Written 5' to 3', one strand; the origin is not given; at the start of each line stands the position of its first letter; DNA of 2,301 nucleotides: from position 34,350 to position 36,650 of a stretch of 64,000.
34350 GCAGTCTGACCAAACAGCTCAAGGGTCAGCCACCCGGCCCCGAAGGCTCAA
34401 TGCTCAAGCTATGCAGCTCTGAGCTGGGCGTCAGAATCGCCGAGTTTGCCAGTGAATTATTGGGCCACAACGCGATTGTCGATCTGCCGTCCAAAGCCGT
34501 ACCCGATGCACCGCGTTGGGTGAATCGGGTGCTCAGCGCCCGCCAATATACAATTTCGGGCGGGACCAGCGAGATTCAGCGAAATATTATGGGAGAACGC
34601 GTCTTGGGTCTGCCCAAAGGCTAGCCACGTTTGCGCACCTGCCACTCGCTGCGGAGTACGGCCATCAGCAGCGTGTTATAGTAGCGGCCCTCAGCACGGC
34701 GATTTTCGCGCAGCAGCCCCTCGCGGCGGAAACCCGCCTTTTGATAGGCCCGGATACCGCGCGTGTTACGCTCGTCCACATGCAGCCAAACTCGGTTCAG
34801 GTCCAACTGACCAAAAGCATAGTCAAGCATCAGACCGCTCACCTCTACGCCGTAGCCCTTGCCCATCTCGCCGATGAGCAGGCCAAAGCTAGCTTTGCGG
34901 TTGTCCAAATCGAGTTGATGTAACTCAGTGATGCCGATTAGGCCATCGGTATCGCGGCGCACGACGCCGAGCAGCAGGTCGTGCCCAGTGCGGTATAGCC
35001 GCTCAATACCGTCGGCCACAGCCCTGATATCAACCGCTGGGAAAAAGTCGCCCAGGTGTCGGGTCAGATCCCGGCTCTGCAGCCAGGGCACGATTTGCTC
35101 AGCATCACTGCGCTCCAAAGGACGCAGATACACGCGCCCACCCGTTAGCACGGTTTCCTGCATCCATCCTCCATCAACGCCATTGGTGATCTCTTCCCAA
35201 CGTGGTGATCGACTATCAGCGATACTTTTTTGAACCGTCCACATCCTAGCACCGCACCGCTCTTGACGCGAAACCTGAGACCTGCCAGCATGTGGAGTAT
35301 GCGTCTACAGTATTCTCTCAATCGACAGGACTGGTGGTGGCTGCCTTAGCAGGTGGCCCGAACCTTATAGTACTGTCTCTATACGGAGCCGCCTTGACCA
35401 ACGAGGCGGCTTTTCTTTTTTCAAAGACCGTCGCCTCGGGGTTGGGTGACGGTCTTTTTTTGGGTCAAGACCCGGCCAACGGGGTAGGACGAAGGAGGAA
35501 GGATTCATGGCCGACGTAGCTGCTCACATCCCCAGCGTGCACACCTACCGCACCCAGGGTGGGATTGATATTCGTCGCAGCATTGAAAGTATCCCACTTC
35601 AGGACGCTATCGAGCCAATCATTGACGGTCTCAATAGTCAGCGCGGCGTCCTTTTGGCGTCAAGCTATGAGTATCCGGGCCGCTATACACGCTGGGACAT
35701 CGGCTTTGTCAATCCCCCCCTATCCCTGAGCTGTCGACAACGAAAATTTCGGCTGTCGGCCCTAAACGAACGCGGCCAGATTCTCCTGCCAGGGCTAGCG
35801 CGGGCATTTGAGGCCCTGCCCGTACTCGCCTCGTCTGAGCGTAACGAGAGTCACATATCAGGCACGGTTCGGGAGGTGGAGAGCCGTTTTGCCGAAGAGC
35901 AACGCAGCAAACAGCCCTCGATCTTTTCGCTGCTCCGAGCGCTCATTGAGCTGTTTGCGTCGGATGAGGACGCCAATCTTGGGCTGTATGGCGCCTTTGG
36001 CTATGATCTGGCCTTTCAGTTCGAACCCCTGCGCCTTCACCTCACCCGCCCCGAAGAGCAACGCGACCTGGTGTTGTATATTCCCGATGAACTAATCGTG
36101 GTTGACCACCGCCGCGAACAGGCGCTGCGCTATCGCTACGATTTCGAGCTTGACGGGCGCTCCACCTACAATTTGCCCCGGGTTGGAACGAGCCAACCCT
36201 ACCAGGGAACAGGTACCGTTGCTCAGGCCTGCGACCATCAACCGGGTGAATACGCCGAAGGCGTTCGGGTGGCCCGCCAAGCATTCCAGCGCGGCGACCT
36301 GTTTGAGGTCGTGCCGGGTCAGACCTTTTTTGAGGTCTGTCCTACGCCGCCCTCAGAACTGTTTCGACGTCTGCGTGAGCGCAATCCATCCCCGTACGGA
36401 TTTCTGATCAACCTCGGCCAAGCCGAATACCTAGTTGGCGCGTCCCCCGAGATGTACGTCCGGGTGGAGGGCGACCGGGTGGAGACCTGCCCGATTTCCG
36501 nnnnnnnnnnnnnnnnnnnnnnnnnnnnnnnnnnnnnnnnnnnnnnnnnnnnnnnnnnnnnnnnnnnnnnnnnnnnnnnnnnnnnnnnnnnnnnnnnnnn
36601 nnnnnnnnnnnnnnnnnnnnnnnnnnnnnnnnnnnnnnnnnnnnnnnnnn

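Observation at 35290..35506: Classical trp attenuator (Trp-rich leader peptide plus two terminator hairpins) in front of a fused trpE(G)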

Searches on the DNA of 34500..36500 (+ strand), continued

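Call 63: search_with_rna_model(model_id=R1, sources=[window, L001, L002, L003, L004, L005, L007, L008, L010, L011, L012, L013, L015, L018, L020, L024, L026, L028, L029, L030, L031, L034, L041, L043, L045, L050, L056, L058, L060, L062, L064, L072, L079, L100, L162, L201, L203, L204, L205, L206, L207, L208, L209], max_evalue=0.0001, make_alignment=true)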
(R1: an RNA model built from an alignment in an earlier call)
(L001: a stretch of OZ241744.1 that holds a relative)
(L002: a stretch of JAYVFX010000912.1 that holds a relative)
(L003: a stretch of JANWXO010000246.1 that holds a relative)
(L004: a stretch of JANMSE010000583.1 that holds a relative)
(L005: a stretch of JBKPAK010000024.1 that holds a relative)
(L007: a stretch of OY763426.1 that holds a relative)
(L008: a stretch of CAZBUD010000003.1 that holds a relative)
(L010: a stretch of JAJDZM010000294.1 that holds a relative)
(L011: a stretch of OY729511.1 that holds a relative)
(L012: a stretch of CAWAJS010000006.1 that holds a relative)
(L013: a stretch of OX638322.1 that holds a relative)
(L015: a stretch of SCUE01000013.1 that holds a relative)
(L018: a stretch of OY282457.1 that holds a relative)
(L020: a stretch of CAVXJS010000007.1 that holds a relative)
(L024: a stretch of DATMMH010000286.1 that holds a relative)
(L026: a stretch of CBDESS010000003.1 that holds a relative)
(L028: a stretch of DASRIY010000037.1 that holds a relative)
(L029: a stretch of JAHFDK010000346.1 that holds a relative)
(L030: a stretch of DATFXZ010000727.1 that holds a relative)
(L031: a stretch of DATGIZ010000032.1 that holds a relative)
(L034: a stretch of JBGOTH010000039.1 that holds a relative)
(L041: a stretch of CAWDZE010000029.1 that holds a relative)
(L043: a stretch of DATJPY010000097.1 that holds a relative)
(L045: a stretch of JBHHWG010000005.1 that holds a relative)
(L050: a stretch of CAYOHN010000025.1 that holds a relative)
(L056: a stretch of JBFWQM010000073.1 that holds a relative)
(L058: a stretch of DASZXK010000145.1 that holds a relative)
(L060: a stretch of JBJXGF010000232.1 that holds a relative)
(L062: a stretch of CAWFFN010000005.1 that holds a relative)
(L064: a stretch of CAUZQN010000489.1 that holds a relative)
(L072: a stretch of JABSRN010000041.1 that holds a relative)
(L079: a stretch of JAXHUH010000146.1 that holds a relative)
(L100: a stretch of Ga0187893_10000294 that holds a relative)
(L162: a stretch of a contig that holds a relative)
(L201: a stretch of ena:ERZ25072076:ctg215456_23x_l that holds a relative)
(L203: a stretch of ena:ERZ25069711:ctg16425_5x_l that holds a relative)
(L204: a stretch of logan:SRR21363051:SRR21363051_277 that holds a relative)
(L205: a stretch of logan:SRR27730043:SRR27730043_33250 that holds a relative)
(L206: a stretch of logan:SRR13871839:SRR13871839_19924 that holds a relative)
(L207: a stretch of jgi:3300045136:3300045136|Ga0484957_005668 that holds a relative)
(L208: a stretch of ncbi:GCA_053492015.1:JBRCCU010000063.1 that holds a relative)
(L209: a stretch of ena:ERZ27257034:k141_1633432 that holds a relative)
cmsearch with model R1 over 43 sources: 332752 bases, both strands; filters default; matches with E-value up to 0.0001: 38.
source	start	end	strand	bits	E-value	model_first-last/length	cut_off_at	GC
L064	1412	1506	+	99.5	7.4e-24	1-95/95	no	0.53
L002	1095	1189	+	97.2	3.1e-23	1-95/95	no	0.55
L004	657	751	+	96.1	5.7e-23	1-95/95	no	0.56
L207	1333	1425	+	96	6.4e-23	1-95/95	no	0.59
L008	2339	2433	+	95.9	6.8e-23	1-95/95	no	0.49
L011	2308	2404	+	94.8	1.3e-22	1-95/95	no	0.56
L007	2282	2378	+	94.5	1.6e-22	1-95/95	no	0.54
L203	1327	1422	+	94.2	1.9e-22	1-95/95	no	0.54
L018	2232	2328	+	94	2.1e-22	1-95/95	no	0.57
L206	1323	1417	+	94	2.2e-22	1-95/95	no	0.61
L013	2280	2376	+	93.5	2.9e-22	1-95/95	no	0.53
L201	1328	1423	+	92.6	5e-22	1-95/95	no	0.51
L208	1332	1424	+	91.9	7.9e-22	1-95/95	no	0.61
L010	2337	2433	+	90.4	2e-21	1-95/95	no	0.56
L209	1327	1421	+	90.4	2e-21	1-95/95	no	0.61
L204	1330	1424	+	90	2.5e-21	1-95/95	no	0.59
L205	1334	1428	+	89.5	3.3e-21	1-95/95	no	0.6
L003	2334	2428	+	88.5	6.4e-21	1-95/95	no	0.61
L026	2330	2426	+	86.3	2.4e-20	1-95/95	no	0.58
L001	2341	2432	+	82.5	2.5e-19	1-95/95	no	0.54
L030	107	197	+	74.7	2.9e-17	1-95/95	no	0.58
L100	8245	8333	-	68.2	1.6e-15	1-95/95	no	0.71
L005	2338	2425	+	62.3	6.1e-14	1-95/95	no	0.7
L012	2303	2398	+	58.6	5.6e-13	1-95/95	no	0.49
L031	2347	2444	+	47.4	5.6e-10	1-95/95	no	0.71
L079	2324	2419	+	44.8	2.7e-09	1-95/95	no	0.73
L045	2288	2385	+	38.7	1.1e-07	1-95/95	no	0.55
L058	2324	2414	+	37.1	3.2e-07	1-95/95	no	0.67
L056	2334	2427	+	36.3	4.9e-07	1-95/95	no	0.7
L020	2337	2443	+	35.1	1.1e-06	1-95/95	no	0.75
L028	1219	1321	+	33.4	3.1e-06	1-95/95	no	0.68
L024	2343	2454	+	33.2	3.5e-06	1-95/95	no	0.72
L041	2350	2458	+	30.8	1.5e-05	1-95/95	no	0.71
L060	1905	1991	+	30.4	1.9e-05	1-95/95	no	0.72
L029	2117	2223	+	29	4.5e-05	1-95/95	no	0.71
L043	2344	2443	+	28.9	4.7e-05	1-95/95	no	0.75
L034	2377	2474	+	28.6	5.6e-05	1-95/95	no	0.65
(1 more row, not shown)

Alignment A4: 38 matches aligned to the model, 146 columns, each read 5' to 3' on its own strand. Consensus structure (alignment columns), stored with it:
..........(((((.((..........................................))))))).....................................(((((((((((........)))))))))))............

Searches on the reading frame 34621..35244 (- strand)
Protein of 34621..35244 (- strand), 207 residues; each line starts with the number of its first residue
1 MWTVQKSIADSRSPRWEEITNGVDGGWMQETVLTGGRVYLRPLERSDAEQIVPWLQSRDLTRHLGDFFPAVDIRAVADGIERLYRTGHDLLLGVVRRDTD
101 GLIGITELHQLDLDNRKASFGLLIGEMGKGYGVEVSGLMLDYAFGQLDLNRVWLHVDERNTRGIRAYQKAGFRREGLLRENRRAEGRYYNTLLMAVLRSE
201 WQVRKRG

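Call 6: search_protein_families(library=ncbifam, proteins=[window:34621-35244:-])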
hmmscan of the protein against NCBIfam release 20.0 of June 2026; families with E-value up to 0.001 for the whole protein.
window:34621-35244:- (207 aa): 10 families
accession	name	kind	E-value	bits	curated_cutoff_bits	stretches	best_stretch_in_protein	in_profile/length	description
NF011709.0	PRK15130.1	equivalog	1.3e-14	54.4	218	1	94-202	61-170/186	spermidine N1-acetyltransferase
TIGR03585.1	PseH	equivalog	1.9e-10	41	93.1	1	101-194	61-155/156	UDP-4-amino-4,6-dideoxy-N-acetyl-beta-L-altrosamine N-acetyltransferase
NF000431.1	AAC_6p_Ian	exception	9.6e-08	31.7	400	1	35-195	5-174/190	aminoglycoside N-acetyltransferase AAC(6')-Ian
NF000225.3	AAC_6p_Strep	exception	7.3e-06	26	250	1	109-200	59-154/156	aminoglycoside 6'-N-acetyltransferase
NF000016.1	AAC_6p_Im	exception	3.1e-05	24.2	350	1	129-195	109-175/178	aminoglycoside N-acetyltransferase AAC(6')-Im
NF000507.1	AAC_6p_Ie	exception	8.6e-05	22.6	450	1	127-195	108-176/201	aminoglycoside N-acetyltransferase AAC(6')-Ie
NF033693.0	AAC_6p_Ie_fam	exception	0.00016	21.9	340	1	128-194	109-175/179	AAC(6')-Ie family aminoglycoside N-acetyltransferase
NF012165.0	AAC_6p_set_A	equivalog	0.00074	19.3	280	0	126-177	101-152/177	aminoglycoside 6'-N-acetyltransferase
NF033151.0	AAC_6p_A10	exception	0.00081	19.4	400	0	128-195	108-175/178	AAC(6')-I family aminoglycoside 6'-N-acetyltransferase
NF000485.1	TlmB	exception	0.00096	18.5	625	0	116-183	85-152/292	bleomycin family antibiotic N-acetyltransferase TlmB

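Call 78: search_protein_families(library=pfam, proteins=[window:34621-35244:-], max_evalue=0.00001)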
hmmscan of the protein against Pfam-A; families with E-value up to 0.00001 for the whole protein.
window:34621-35244:- (207 aa): 3 families
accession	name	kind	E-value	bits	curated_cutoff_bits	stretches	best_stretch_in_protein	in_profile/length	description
PF13302.13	Acetyltransf_3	-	7.6e-21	75.7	25.4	1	37-173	1-138/138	Acetyltransferase (GNAT) domain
PF13420.13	Acetyltransf_4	-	7.6e-07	29.7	24.3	1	40-191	1-153/155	Acetyltransferase (GNAT) domain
PF13523.12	Acetyltransf_8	-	6.4e-06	26.3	27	1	112-176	74-141/145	Acetyltransferase (GNAT) domain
